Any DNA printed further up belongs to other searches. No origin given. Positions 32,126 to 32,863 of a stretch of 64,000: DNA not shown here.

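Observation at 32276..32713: A tetraheme c3/c7-type cytochrome in an otherwise fermentative-looking, reduced gene set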

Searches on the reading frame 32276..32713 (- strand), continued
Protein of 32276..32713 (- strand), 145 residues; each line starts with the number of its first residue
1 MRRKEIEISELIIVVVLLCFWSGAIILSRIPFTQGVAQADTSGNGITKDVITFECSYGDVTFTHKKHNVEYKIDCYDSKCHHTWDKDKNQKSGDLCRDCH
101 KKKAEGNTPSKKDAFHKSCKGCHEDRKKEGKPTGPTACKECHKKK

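Call 29: find_related_loci(query=A1, collection=metagenome_contigs, flank=10000)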
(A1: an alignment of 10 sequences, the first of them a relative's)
Query A1 (145 aa) in metagenome_contigs; peptide patterns used: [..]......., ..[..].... (x = any residue, [..] = any of these).
600 stretches matched a pattern (row limit reached: there are more); 162 encode a relative of the query (tblastn E <= 1e-3); the best 80 are kept; 80 distinct loci.
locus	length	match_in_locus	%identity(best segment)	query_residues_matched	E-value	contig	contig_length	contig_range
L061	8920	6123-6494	45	2-144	1e-33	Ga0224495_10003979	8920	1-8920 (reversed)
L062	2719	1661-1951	48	47-142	5e-23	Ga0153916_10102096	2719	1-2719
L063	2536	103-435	39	2-144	4e-18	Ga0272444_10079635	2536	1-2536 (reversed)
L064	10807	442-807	41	11-145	1e-17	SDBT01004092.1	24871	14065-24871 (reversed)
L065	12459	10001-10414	35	7-144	1e-16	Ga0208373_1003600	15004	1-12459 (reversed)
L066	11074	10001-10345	39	24-144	5e-16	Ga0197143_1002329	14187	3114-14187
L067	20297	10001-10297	39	37-144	1e-15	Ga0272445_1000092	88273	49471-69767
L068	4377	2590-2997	35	3-145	3e-15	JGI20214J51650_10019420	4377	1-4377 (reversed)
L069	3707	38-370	37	20-144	5e-15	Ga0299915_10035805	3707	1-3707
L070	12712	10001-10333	37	20-144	5e-15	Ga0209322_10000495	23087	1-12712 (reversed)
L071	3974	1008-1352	34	7-144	1e-14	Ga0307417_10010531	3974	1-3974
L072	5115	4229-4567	33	18-144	1e-14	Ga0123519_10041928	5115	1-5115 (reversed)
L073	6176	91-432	40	20-145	1e-14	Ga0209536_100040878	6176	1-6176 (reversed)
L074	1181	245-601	32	3-144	4e-14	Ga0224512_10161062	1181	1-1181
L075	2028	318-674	35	4-145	5e-14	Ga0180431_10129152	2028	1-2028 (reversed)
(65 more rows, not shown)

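Call 30: find_encoding_contigs(protein=P0006, flank=10000, max_places=2)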
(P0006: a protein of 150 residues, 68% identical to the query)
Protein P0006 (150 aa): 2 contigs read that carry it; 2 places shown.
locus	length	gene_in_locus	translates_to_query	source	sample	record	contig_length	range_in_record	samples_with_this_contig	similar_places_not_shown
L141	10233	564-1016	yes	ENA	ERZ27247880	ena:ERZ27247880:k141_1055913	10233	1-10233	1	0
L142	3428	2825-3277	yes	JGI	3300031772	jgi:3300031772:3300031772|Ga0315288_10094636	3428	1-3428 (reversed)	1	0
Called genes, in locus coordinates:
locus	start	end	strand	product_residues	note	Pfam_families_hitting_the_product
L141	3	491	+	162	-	?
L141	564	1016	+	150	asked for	PF02085:Cytochrom_CIII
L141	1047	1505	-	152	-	PF01894:YjbQ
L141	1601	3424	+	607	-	PF01411:tRNA-synt_2c, PF07973:tRNA_SAD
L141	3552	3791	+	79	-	PF12838:Fer4_7 (faint), PF12797:Fer4_2 (faint), PF12837:Fer4_6 (faint), PF13237:Fer4_10 (faint), PF13183:Fer4_8 (weak), PF13187:Fer4_9 (weak), PF13534:Fer4_17 (weak), PF00037:Fer4 (weak)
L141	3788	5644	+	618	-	PF02730:AFOR_N, PF01314:AFOR_C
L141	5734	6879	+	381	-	-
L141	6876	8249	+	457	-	-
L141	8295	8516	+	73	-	PF01176:eIF-1a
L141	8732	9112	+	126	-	PF00416:Ribosomal_S13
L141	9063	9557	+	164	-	PF00411:Ribosomal_S11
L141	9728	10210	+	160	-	PF00163:Ribosomal_S4, PF01479:S4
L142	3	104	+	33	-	?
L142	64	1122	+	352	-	PF02618:YceG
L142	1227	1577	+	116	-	-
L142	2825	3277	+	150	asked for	PF02085:Cytochrom_CIII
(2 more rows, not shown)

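Call 31: find_encoding_contigs(protein=P0009, flank=10000, max_places=2)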
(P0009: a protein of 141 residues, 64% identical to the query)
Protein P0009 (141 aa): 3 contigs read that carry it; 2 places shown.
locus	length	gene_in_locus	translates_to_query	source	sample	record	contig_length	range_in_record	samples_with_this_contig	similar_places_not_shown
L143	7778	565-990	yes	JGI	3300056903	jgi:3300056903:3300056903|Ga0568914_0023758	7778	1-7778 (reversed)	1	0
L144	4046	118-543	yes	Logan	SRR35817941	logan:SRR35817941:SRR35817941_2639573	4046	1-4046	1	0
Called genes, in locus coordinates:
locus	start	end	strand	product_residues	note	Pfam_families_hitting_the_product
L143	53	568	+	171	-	-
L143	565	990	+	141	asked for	PF02085:Cytochrom_CIII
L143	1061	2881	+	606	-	PF01411:tRNA-synt_2c, PF07973:tRNA_SAD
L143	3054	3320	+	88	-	-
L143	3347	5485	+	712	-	PF02730:AFOR_N, PF01314:AFOR_C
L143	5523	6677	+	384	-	PF14450:FtsA (faint)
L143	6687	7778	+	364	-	?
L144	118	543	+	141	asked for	PF02085:Cytochrom_CIII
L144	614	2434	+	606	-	PF01411:tRNA-synt_2c, PF07973:tRNA_SAD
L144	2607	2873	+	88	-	-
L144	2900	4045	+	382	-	?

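Call 32: find_encoding_contigs(protein=P0002, flank=10000, max_places=2)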
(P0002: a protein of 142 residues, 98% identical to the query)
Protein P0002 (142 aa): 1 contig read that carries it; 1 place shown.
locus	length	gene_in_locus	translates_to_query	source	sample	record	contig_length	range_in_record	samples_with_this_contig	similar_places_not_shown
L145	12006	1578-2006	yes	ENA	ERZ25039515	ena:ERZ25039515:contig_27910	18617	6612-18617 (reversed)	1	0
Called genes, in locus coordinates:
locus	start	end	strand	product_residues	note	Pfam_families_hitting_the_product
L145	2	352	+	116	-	?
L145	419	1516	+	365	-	PF03054:tRNA_Me_trans, PF20259:tRNA_Me_trans_M, PF20258:tRNA_Me_trans_C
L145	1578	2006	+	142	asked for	PF02085:Cytochrom_CIII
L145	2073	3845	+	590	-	PF01411:tRNA-synt_2c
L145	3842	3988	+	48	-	PF07973:tRNA_SAD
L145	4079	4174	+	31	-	-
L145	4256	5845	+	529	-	PF00171:Aldedh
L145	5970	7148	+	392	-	-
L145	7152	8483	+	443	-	-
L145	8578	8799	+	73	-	PF01176:eIF-1a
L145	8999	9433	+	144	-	PF00416:Ribosomal_S13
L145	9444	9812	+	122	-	PF00411:Ribosomal_S11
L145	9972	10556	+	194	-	PF00163:Ribosomal_S4, PF01479:S4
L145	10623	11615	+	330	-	PF01193:RNA_pol_L, PF14520:HHH_5 (faint), PF01000:RNA_pol_A_bac, PF03118:RNA_pol_A_CTD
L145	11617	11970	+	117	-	PF01196:Ribosomal_L17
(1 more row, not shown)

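Call 41: find_encoding_contigs(protein=P0022, flank=8000, max_places=2)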
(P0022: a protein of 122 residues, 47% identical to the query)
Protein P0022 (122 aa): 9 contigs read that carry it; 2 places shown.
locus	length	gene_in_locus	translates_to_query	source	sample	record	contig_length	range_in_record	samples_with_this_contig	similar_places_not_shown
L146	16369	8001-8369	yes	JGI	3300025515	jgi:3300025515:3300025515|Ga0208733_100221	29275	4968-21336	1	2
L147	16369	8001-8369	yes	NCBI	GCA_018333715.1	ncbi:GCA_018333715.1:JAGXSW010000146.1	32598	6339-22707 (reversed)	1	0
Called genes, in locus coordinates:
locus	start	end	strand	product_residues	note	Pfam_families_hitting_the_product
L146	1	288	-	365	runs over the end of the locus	PF00149:Metallophos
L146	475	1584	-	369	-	PF01661:Macro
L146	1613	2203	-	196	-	PF14487:DarT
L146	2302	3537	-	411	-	PF22679:T1R_D3-like, PF11867:T1RH-like_C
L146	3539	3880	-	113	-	PF18766:SWI2_SNF2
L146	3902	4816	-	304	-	PF04313:HSDR_N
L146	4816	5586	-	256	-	PF08861:DUF1828, PF08862:DUF1829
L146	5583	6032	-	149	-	PF22398:DUF6978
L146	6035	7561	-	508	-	PF12161:HsdM_N, PF02384:N6_Mtase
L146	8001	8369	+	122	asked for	PF02085:Cytochrom_CIII, PF14522:Cytochrome_C7 (faint)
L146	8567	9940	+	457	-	PF05140:ResB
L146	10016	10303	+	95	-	PF00216:Bac_DNA_binding, PF18291:HU-HIG (weak)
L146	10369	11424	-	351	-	PF00850:Hist_deacetyl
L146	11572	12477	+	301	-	PF03783:CsgG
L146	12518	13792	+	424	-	PF13557:Phenol_MetA_deg (weak)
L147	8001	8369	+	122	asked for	PF02085:Cytochrom_CIII, PF14522:Cytochrome_C7 (faint)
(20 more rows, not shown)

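Call 47: predict_structure(alignment_id=A2)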
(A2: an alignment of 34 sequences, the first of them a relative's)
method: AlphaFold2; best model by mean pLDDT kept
length: 145 residues; sequences in the alignment: 34
mean_pLDDT: 56.4   pTM: 0.27
mean pLDDT of the five models: 56.4, 56.1, 54.6, 54.3, 54.1
residues with pLDDT >= 90: 14; 70-90: 20; 50-70: 52; < 50: 59
segments of 3 or more residues with pLDDT < 50: 34-81, 103-105, 107-109
pLDDT, mean of each block of 10 residues (from residue 1): 77 95 88 45 34 31 44 42 53 51 48 54 71 60 53
secondary structure, 60 per line:
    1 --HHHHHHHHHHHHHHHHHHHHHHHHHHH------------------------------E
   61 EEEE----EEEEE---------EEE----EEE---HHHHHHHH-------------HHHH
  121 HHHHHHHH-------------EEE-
elements in order: H3-29 E60-64 E69-73 E83-85 E90-92 H96-103 H117-128 E142-144

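Call 48: find_homologous_proteins(query=A1, max_evalue=0.00001)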
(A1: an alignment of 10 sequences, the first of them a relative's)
Query A1 (10 sequences) (145 aa, profile of the alignment): 599 proteins with E <= 0.00001 among 5721 candidates; the best 120 are listed.
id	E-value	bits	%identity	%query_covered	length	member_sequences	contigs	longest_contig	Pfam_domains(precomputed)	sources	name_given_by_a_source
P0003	2.6e-75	269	78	100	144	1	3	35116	PF02085.22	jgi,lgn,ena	jgi:hypothetical protein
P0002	1.7e-74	267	98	75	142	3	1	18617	PF02085.22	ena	-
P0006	8.0e-74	264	68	100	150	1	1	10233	PF02085.22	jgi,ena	-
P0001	3.6e-73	262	100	100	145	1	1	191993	PF02085.22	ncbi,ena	-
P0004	1.2e-72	261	77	92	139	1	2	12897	PF02085.22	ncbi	-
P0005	1.8e-72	260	74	95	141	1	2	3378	PF02085.22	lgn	-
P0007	1.3e-71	257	71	92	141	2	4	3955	PF02085.22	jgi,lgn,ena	jgi:hypothetical protein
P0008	1.7e-69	250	62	100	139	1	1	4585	PF02085.22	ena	-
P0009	2.3e-67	244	64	98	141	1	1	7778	PF02085.22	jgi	jgi:hypothetical protein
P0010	1.5e-63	231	59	95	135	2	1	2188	PF02085.22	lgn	-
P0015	9.8e-36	141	53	92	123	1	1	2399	PF02085.22,PF14522.12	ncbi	-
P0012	9.0e-35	138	51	92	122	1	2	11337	PF02085.22,PF14522.12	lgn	-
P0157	2.9e-34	136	61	72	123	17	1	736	PF02085.22,PF14522.12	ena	-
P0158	1.4e-33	134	62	68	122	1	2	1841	PF02085.22,PF14522.12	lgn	-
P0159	5.3e-33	132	53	82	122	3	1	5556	PF02085.22,PF14522.12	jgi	jgi:hypothetical protein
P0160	5.4e-33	132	57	72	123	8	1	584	PF02085.22,PF14522.12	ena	-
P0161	7.4e-33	132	52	84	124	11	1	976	PF02085.22,PF14522.12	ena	-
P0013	7.5e-33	132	60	71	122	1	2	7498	PF02085.22,PF14522.12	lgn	-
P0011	7.7e-33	132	51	92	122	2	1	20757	PF02085.22,PF14522.12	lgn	-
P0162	1.7e-32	130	51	82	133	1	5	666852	PF02085.22,PF14522.12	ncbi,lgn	-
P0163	2.9e-32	130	51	84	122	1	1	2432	PF02085.22,PF14522.12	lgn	-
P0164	3.4e-32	129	51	99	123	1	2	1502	PF02085.22,PF14522.12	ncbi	-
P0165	3.5e-32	129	61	72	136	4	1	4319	PF02085.22,PF14522.12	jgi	jgi:hypothetical protein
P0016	3.5e-32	129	52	92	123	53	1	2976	PF02085.22,PF14522.12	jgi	jgi:hypothetical protein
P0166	5.5e-32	129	50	82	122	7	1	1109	PF02085.22,PF14522.12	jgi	-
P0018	5.6e-32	129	46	99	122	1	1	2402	PF02085.22,PF14522.12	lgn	-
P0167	6.9e-32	128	46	93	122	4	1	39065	PF02085.22,PF14522.12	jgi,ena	-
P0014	7.2e-32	128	47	99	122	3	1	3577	PF02085.22,PF14522.12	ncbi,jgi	jgi:hypothetical protein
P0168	7.3e-32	128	54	81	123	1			PF02085.22,PF14522.12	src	-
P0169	7.4e-32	128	58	72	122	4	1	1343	PF02085.22,PF14522.12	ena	-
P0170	7.6e-32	128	58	72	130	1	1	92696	PF02085.22,PF14522.12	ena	-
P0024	8.2e-32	128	61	68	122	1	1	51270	PF02085.22,PF14522.12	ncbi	-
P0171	8.4e-32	128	57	75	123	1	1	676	PF02085.22,PF14522.12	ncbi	-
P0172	8.7e-32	128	48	99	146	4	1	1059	PF02085.22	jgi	-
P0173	9.0e-32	128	60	68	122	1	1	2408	PF02085.22,PF14522.12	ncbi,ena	ncbi:MAG: cytochrome c3 family protein [Thermodesulfobacteriota bacterium]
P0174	1.0e-31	128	50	92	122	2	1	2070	PF02085.22,PF14522.12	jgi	jgi:hypothetical protein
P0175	1.0e-31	128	64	68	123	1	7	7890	PF02085.22,PF14522.12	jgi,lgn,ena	jgi:hypothetical protein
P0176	1.1e-31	128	56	72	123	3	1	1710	PF02085.22,PF14522.12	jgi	jgi:hypothetical protein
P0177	1.1e-31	128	49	99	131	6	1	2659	PF02085.22,PF14522.12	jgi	jgi:protein-arginine kinase activator protein McsA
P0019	1.4e-31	127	56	81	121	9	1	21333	PF02085.22,PF14522.12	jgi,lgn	-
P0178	1.4e-31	127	49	92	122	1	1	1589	PF02085.22,PF14522.12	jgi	jgi:hypothetical protein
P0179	1.8e-31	127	60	72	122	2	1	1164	PF02085.22,PF14522.12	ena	-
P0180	1.9e-31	127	47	99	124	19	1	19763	PF02085.22,PF14522.12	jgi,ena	-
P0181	2.5e-31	127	47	92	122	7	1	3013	PF02085.22,PF14522.12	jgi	jgi:hypothetical protein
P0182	2.7e-31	127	48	94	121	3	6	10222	PF02085.22,PF14522.12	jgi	jgi:DnaJ-class molecular chaperone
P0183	2.9e-31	126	57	72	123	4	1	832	PF02085.22,PF14522.12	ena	-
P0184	3.1e-31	126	52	81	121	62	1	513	PF02085.22,PF14522.12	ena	-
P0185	3.7e-31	126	53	84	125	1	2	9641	PF02085.22,PF14522.12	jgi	jgi:hypothetical protein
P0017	4.0e-31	126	47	99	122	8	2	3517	PF02085.22,PF14522.12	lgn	-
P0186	4.4e-31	126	59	72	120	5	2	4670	PF02085.22,PF14522.12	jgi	jgi:hypothetical protein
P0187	5.4e-31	126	51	92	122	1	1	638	PF02085.22,PF14522.12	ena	-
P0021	5.8e-31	125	61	68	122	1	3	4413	PF02085.22,PF14522.12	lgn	-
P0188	5.9e-31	125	59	72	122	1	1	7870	PF02085.22,PF14522.12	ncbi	-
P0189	6.0e-31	125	60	68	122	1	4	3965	PF02085.22,PF14522.12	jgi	jgi:hypothetical protein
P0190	6.5e-31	125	51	81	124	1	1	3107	PF02085.22,PF14522.12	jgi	jgi:hypothetical protein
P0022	6.9e-31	125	47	99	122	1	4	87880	PF02085.22,PF14522.12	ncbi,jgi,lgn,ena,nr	ncbi:MAG: cytochrome c3 family protein [Syntrophaceae bacterium]|nr:cytochrome c3 family protein [Sy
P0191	7.6e-31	125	56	72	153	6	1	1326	PF02085.22,PF14522.12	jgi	-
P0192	7.9e-31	125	53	81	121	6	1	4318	PF02085.22,PF14522.12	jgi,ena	-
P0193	8.1e-31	125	51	88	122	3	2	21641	PF02085.22,PF14522.12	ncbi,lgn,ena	-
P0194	8.3e-31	125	59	70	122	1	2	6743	PF02085.22,PF14522.12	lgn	-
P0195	8.6e-31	125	60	72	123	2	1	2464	PF02085.22,PF14522.12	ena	-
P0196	9.0e-31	125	49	92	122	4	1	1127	PF02085.22,PF14522.12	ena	-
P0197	9.4e-31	125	60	72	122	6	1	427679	PF02085.22,PF14522.12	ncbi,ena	-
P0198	9.7e-31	125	51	90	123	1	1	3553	PF02085.22,PF14522.12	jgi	jgi:hypothetical protein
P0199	9.8e-31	125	46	97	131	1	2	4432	PF02085.22,PF14522.12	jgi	-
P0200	1.0e-30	125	60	68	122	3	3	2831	PF02085.22,PF14522.12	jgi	jgi:hypothetical protein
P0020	1.2e-30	124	61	68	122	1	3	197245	PF02085.22,PF14522.12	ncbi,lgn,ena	-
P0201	1.4e-30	124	48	99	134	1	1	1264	PF02085.22,PF14522.12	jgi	jgi:hypothetical protein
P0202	1.5e-30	124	48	96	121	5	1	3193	PF02085.22,PF14522.12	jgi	-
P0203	1.6e-30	124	48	92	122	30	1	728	PF14537.12,PF02085.22,PF14522.12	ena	-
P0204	1.9e-30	124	52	82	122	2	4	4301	PF02085.22,PF14522.12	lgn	-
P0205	1.9e-30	124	56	72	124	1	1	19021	PF02085.22,PF14522.12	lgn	-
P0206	2.0e-30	124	59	71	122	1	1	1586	PF02085.22,PF14522.12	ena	-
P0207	2.1e-30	124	47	92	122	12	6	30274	PF02085.22,PF14522.12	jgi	jgi:hypothetical protein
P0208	2.6e-30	123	42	99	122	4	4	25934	PF02085.22,PF14522.12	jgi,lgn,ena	jgi:hypothetical protein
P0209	3.0e-30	123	50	92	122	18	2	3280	PF02085.22,PF14522.12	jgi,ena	-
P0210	3.0e-30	123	59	70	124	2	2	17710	PF02085.22,PF14522.12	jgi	jgi:hypothetical protein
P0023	3.1e-30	123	46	99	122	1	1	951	PF02085.22,PF14522.12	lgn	-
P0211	3.5e-30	123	49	92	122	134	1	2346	PF02085.22,PF14522.12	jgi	jgi:hypothetical protein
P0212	3.6e-30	123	47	99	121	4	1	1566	PF02085.22,PF14522.12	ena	-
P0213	3.8e-30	123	49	92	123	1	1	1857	PF02085.22,PF14522.12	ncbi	-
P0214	3.9e-30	123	53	79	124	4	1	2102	PF02085.22,PF14522.12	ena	-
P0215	4.0e-30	123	49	92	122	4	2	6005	PF02085.22,PF14522.12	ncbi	-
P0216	4.3e-30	123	52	82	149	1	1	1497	PF02085.22,PF14522.12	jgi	jgi:hypothetical protein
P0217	4.4e-30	123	55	71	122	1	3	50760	PF02085.22,PF14522.12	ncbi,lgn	-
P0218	4.5e-30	123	58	68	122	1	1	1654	PF02085.22,PF14522.12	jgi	jgi:hypothetical protein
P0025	4.8e-30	123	57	70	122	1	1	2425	PF02085.22,PF14522.12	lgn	-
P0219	4.8e-30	122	49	92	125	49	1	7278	PF02085.22,PF14522.12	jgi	jgi:hypothetical protein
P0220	4.8e-30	122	57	72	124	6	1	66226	PF02085.22,PF14522.12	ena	-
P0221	5.9e-30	122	58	70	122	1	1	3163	PF02085.22,PF14522.12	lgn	-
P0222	6.0e-30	122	51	92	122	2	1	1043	PF02085.22,PF14522.12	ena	-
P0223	6.4e-30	122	52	84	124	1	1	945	PF02085.22,PF14522.12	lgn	-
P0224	6.5e-30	122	49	92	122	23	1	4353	PF02085.22,PF14522.12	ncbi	-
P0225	6.5e-30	122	52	81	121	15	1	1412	PF02085.22,PF14522.12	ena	-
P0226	6.8e-30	122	54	84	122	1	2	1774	PF02085.22,PF14522.12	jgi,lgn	-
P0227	7.1e-30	122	58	72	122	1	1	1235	PF02085.22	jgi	jgi:hypothetical protein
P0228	7.3e-30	122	58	66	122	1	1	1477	PF02085.22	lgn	-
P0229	7.8e-30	122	58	72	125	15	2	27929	PF02085.22,PF14522.12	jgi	jgi:hypothetical protein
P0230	8.2e-30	122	50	84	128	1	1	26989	PF02085.22,PF14522.12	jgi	jgi:hypothetical protein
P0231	8.3e-30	122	51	81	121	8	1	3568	PF02085.22,PF14522.12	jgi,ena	jgi:hypothetical protein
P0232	8.4e-30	122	56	72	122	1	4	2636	PF02085.22,PF14522.12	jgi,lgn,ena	jgi:hypothetical protein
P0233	9.0e-30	122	60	72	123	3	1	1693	PF02085.22,PF14522.12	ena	-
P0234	9.2e-30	122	49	92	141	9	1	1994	PF02085.22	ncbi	-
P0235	1.0e-29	121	56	71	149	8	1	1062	PF02085.22,PF14522.12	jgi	-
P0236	1.1e-29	121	51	89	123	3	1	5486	PF02085.22,PF14522.12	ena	-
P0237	1.1e-29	121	47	92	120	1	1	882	PF02085.22,PF14522.12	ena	-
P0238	1.1e-29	121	45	93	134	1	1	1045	PF02085.22,PF14522.12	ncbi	-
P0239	1.1e-29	121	51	92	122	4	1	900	PF02085.22,PF14522.12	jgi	jgi:hypothetical protein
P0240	1.7e-29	121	54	76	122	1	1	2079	PF02085.22,PF14522.12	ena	-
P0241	1.7e-29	121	49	92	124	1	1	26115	PF02085.22,PF14522.12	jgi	jgi:hypothetical protein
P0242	1.8e-29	121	57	68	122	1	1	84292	PF02085.22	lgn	-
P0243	1.8e-29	121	45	92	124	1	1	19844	PF02085.22,PF14522.12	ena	-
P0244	1.8e-29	121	54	86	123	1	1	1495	PF02085.22,PF14522.12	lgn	-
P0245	1.8e-29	121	51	92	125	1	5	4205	PF02085.22,PF14522.12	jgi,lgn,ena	jgi:hypothetical protein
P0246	1.9e-29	121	52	89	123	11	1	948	PF02085.22,PF14522.12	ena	-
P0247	1.9e-29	121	54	77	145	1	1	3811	PF02085.22,PF14522.12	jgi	jgi:predicted CXXCH cytochrome family protein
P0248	2.0e-29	121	58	72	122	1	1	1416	PF02085.22,PF14522.12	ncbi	-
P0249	2.0e-29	120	51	92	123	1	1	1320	PF02085.22,PF14522.12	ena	-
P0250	2.2e-29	120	60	68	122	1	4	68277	PF02085.22,PF14522.12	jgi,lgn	-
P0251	2.2e-29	120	49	92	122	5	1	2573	PF02085.22,PF14522.12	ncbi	-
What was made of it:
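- A profile search of 5.8 billion proteins finds only 10 clade clusters (231-269 bits), then a drop to 141 bits for the 122-aa Thermodesulfobacteriota/Syntrophaceae group (call 48).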

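Call 50: fold_search(model_id=the predicted structure, library=pdb)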
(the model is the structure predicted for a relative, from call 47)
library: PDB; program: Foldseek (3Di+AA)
matches with E <= 10: 2; with E <= 0.001: 0
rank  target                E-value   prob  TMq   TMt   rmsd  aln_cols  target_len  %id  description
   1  1h29_A                6.8e-01  0.12  0.17  0.07   9.9        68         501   37  Sulfate respiration in Desulfovibrio vulgaris Hildenborough: Structure of the 16-heme Cytochrome c HmcA at 2.5 A resol (released 2002-10-02)
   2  2e84                  3.4e+00  0.03  0.14  0.06  10.7        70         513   27  Crystal structure of High-Molecular Weight Cytochrome c from Desulfovibrio vulgaris (Miyazaki F) in the presence of zinc (released 2008-01-15)
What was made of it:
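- On Class III cytochrome c (tetraheme c3; Pfam PF02085): The full-length model was unusable (pLDDT 56, calls 47, 50).
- Tried and rejected: AlphaFold on the full-length protein with 34 sequences gave pLDDT 56, and the fold search was meaningless (calls 47, 50).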
